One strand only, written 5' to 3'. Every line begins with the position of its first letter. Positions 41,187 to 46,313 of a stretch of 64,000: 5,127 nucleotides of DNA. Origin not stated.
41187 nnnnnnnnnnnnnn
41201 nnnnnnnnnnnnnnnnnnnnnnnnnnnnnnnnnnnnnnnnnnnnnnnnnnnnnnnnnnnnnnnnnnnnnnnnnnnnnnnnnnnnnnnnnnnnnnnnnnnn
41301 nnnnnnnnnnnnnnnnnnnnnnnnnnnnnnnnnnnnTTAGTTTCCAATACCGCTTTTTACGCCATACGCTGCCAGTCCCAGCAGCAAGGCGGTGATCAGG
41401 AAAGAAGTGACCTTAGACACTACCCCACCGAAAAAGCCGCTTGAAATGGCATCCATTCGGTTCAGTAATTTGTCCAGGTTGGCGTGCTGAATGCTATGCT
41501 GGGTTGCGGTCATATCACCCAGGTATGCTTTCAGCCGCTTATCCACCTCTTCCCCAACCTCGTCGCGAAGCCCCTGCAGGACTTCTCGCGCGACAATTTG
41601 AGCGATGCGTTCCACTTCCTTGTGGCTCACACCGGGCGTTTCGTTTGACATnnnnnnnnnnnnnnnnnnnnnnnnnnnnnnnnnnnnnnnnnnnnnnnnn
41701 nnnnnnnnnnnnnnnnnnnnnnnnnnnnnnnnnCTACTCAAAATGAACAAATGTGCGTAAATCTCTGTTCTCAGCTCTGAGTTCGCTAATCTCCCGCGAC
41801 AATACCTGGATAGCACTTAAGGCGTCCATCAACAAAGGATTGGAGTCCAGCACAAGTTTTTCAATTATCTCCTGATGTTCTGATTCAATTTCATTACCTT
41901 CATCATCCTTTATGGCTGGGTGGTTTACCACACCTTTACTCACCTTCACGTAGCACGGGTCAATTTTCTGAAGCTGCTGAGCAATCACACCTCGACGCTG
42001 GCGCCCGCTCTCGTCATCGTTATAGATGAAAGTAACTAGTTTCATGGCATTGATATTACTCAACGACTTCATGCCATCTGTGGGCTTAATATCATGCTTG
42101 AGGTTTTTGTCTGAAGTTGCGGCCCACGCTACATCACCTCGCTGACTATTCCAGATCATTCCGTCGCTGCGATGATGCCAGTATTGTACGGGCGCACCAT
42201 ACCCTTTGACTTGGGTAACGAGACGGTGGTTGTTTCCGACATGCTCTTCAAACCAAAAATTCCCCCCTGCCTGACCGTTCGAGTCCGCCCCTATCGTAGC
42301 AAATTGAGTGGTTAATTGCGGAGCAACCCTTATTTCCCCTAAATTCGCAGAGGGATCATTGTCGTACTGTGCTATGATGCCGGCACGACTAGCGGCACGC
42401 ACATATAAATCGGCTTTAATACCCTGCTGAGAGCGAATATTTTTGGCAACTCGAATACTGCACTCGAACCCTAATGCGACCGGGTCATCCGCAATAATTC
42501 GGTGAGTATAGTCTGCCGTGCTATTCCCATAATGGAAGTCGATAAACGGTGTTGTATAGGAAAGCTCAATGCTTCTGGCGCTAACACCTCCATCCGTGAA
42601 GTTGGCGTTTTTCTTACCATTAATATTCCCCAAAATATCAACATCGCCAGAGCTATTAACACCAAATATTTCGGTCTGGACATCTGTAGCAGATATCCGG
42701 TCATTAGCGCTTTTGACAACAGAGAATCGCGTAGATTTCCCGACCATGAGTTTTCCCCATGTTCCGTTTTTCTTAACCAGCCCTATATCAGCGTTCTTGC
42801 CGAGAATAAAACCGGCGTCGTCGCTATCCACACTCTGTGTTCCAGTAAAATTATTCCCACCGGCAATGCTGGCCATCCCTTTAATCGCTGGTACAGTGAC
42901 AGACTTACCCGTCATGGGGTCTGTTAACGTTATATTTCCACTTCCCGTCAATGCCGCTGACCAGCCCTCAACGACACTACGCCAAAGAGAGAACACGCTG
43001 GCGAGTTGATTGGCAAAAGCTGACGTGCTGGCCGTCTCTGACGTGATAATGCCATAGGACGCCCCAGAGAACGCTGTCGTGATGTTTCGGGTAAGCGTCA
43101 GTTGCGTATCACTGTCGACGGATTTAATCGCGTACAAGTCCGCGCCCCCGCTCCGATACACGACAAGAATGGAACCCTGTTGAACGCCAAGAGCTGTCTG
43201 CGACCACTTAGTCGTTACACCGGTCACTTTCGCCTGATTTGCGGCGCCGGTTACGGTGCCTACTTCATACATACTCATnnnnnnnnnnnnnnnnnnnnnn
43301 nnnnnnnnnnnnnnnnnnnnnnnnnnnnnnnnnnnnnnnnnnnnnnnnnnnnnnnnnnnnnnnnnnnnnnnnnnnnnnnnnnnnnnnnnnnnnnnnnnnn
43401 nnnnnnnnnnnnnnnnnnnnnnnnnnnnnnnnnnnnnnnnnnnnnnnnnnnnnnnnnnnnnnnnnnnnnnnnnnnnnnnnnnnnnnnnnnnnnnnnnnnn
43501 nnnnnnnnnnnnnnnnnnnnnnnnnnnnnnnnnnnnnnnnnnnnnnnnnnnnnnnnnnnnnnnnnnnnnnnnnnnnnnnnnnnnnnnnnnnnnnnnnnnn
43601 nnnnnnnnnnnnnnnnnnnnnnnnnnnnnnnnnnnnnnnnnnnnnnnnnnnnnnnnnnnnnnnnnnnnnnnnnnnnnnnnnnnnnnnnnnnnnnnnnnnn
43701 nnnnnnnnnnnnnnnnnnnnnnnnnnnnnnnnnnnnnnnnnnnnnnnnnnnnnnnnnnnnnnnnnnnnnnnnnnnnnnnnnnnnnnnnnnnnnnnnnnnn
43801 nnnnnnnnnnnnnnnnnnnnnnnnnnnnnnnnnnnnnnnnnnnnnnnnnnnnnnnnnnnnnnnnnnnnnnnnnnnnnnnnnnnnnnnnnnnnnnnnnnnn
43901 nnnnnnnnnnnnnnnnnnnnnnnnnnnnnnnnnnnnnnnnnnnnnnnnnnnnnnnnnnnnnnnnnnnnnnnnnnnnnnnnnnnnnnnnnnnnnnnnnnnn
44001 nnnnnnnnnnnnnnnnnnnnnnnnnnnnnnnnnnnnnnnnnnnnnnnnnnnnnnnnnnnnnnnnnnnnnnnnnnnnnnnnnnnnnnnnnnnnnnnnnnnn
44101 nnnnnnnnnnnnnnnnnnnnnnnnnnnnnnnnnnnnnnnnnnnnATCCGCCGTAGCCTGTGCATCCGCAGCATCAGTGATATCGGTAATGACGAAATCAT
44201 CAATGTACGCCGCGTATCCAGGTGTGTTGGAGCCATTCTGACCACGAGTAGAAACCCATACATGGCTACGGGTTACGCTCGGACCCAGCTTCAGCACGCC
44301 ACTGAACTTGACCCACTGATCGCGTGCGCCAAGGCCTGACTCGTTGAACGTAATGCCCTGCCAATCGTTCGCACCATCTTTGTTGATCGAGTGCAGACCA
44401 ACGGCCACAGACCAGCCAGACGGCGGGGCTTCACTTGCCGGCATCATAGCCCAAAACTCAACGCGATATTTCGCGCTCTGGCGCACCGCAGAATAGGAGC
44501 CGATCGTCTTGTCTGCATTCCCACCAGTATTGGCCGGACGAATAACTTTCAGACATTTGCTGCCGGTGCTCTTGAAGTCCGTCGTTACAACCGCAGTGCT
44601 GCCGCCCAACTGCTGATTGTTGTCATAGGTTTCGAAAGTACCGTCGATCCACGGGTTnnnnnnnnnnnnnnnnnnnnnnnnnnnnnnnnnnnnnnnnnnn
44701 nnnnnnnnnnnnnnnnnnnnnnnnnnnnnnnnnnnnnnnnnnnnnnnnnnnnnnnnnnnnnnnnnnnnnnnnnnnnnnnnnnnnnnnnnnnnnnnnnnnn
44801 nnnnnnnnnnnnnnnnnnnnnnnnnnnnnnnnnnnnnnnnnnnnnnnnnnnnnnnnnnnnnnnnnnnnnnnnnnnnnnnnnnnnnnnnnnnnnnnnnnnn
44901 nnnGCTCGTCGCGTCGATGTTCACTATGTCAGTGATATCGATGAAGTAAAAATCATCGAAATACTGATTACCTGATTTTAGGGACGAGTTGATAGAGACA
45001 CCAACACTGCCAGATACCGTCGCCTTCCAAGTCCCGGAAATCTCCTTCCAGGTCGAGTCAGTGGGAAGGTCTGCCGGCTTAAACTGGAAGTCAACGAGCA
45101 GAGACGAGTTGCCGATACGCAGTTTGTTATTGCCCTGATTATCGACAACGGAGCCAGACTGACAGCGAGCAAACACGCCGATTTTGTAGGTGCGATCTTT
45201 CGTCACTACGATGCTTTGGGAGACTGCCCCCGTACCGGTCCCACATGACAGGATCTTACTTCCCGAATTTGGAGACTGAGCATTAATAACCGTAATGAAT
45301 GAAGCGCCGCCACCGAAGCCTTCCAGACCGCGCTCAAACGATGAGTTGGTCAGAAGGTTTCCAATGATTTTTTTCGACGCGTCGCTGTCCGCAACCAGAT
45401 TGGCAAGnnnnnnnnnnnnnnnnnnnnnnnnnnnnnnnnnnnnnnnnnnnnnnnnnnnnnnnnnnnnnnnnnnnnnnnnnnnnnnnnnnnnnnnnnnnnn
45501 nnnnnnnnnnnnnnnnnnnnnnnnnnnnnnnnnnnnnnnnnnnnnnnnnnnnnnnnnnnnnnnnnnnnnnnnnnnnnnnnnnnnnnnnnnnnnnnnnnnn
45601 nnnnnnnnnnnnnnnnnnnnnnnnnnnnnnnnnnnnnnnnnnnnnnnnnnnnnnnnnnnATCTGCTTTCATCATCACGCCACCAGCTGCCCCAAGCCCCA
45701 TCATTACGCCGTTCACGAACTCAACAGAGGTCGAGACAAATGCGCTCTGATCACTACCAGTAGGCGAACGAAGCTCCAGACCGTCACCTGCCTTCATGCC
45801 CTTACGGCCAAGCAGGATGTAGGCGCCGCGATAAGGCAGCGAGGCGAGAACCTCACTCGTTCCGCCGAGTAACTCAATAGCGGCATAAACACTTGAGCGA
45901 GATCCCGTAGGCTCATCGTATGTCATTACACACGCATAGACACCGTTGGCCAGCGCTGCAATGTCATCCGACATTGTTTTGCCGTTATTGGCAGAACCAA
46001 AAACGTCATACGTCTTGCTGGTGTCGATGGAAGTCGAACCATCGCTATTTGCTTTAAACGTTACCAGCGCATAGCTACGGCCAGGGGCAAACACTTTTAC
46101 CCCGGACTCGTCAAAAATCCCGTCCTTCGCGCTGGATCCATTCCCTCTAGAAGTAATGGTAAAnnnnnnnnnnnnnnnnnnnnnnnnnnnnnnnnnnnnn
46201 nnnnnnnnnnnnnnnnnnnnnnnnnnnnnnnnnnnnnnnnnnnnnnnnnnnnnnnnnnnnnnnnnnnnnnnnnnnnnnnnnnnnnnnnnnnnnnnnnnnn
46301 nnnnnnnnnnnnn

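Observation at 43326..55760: A 4144-aa lambda-J-like central fibre carrying a ~3000-aa modular repeat insertion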

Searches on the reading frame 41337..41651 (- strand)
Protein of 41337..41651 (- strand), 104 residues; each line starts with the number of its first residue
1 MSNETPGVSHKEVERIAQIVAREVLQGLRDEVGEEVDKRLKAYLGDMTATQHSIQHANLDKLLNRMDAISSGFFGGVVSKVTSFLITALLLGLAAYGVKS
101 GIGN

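Call 48: search_protein_families(library=pfam, proteins=[window:41337-41651:-], max_evalue=0.01)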
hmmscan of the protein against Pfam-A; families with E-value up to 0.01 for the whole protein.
window:41337-41651:- (104 aa): 0 families

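Call 55: search_protein_families(library=phrogs, proteins=[window:41337-41651:-], max_evalue=0.001)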
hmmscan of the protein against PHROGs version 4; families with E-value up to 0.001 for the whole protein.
window:41337-41651:- (104 aa): 1 family
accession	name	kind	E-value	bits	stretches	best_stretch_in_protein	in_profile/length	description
phrog_5093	-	unknown function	2.5e-48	164.4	1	1-102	1-106/107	-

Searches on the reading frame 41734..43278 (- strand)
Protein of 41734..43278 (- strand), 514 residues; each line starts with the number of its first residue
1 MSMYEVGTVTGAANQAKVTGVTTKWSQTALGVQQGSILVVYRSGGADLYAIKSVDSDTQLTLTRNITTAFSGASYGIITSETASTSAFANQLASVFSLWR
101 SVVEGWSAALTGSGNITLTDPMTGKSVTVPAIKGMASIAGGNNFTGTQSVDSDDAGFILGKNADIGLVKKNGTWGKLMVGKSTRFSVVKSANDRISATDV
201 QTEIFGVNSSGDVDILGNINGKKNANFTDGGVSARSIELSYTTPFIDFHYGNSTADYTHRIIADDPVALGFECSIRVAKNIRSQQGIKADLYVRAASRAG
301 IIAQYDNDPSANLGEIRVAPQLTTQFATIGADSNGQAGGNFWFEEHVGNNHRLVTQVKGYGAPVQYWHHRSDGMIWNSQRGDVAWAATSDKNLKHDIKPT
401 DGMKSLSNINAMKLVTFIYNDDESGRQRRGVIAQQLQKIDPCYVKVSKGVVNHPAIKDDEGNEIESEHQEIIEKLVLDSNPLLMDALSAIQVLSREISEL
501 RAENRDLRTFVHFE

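Call 48: search_protein_families(library=pfam, proteins=[window:41734-43278:-], max_evalue=0.01)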
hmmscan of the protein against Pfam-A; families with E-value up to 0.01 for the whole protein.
window:41734-43278:- (514 aa): 1 family
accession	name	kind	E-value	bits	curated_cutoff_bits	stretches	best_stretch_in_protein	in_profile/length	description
PF13884.11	Peptidase_S74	-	1.4e-13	51.3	22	1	389-444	1-57/58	Chaperone of endosialidase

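Call 54: search_protein_families(library=ncbifam, proteins=[window:41734-43278:-], max_evalue=0.001)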
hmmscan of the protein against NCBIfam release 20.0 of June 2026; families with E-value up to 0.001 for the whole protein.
window:41734-43278:- (514 aa): 0 families

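Call 55: search_protein_families(library=phrogs, proteins=[window:41734-43278:-], max_evalue=0.001)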
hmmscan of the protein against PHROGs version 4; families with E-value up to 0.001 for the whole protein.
window:41734-43278:- (514 aa): 14 families
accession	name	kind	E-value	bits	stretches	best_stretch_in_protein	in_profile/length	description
phrog_1980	-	tail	1.6e-94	318.8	1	1-508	1-434/449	tail fiber protein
phrog_5481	-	tail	1.4e-29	104.2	1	183-503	708-1019/1043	tail fiber protein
phrog_6921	-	tail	3.6e-23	83.2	1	288-508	541-735/738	tail fiber protein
phrog_12714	-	unknown function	2.6e-22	80.1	1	1-148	3-154/568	-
phrog_1591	-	tail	1.1e-21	78.8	1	1-226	1-245/484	tail fiber protein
phrog_1798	-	unknown function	1.1e-18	68.7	1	1-153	1-152/305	-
phrog_10316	-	tail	1.4e-16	60.2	2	141-223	1047-1131/1471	tail fiber protein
phrog_6578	-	tail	7.2e-16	58.2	1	383-500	1074-1183/1210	tail fiber protein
phrog_26019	-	unknown function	1.2e-12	47.3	1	178-278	1091-1192/1347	-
phrog_14572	-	tail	4.2e-09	36.9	1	303-511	291-477/484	tail fiber protein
phrog_24607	-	tail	1.1e-07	31.7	1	2-94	3-91/674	tail protein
phrog_30299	-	tail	5.9e-05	23.2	1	387-504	320-420/425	tail fiber protein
phrog_6121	-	head and packaging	0.00038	21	0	386-445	321-373/392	virion structural protein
phrog_6129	-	unknown function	0.00095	19.9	0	4-90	3-87/277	-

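Call 80: search_solved_structures(query=window:41734-43278:-, max_evalue=0.1)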
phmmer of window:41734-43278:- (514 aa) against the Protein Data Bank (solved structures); distinct sequences matched with E-value up to 0.1: 2.
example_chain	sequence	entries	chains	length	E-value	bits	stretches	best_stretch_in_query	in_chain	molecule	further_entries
8hqz_d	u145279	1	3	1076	2.9e-15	59.5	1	380-507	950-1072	L-shaped tail fiber assembly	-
7vyv_A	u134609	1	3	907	0.097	14.9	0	1-101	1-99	Depolymerase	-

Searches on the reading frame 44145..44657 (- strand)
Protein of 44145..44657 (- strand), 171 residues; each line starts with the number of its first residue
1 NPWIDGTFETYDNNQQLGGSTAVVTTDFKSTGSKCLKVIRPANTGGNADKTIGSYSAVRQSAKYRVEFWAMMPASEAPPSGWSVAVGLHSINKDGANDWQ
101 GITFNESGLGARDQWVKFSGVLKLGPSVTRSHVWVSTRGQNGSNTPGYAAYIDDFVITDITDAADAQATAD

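Call 42: search_protein_families(library=pfam, proteins=[window:44145-44657:-], max_evalue=1)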
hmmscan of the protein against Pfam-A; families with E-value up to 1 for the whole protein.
seq(171 aa): 1 family
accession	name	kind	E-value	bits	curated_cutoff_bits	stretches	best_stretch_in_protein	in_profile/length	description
PF02018.23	CBM_4_9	-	4.1e-05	24.4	25.9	1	6-135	7-129/136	Carbohydrate binding domain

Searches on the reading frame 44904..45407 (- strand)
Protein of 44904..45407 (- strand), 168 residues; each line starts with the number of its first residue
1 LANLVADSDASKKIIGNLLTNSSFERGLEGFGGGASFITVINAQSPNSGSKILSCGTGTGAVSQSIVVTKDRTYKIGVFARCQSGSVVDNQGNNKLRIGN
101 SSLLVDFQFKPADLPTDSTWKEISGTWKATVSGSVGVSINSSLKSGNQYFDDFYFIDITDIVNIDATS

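Call 42: search_protein_families(library=pfam, proteins=[window:44904-45407:-], max_evalue=1)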
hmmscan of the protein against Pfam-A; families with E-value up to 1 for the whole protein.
seq(168 aa): 1 family
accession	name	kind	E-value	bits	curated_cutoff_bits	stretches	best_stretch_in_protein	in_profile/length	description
PF02018.23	CBM_4_9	-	4e-07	30.9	25.9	1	16-135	1-123/136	Carbohydrate binding domain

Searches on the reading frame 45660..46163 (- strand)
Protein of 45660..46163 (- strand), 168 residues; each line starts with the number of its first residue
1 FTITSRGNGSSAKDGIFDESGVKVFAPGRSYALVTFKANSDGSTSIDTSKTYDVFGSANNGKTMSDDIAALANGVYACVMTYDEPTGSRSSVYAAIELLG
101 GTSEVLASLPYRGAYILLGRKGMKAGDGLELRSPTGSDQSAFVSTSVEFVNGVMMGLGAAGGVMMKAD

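Call 42: search_protein_families(library=pfam, proteins=[window:45660-46163:-], max_evalue=1)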
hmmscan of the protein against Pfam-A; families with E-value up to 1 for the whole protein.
seq(168 aa): 2 families
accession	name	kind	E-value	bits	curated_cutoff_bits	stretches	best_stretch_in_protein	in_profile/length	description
PF15711.10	ILEI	-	2.5e-09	38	27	1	44-122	13-89/90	Interleukin-like EMT inducer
PF21557.3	RhaB_D2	-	0.071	13.4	27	1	70-144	48-121/172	Alpha-L-rhamnosidase, domain D2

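Call 66: search_solved_structures(query=A4, max_evalue=1)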
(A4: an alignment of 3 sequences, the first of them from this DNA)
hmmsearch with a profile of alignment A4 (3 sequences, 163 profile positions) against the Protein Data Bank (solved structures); distinct sequences matched with E-value up to 1: 9.
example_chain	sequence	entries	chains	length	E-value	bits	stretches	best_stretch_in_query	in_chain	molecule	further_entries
7ona_A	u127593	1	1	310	0.00077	22.2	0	24-51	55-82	SAKe6AC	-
7on6_A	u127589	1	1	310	0.00093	21.9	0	24-51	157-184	SAKe6AE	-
1uv4_A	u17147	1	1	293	0.1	15.3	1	5-89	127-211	ARABINAN-ENDO 1,5-ALPHA-L-ARABINASE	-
5lc3_A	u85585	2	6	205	0.15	14.7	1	48-128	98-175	Protein FAM3C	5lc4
5xcb_A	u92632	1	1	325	0.32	13.7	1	4-62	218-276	Probable surface protein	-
5lc2_A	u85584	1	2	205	0.33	13.6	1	48-129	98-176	Protein FAM3C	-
7ecq_A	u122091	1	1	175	0.66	12.6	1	64-125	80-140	Protein FAM3A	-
9nri_BQ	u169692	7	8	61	0.85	12.3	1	22-70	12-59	Large ribosomal subunit protein eL20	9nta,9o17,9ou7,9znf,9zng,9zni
8pjv_A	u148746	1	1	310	0.92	12.2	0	24-51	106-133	SAKe6DR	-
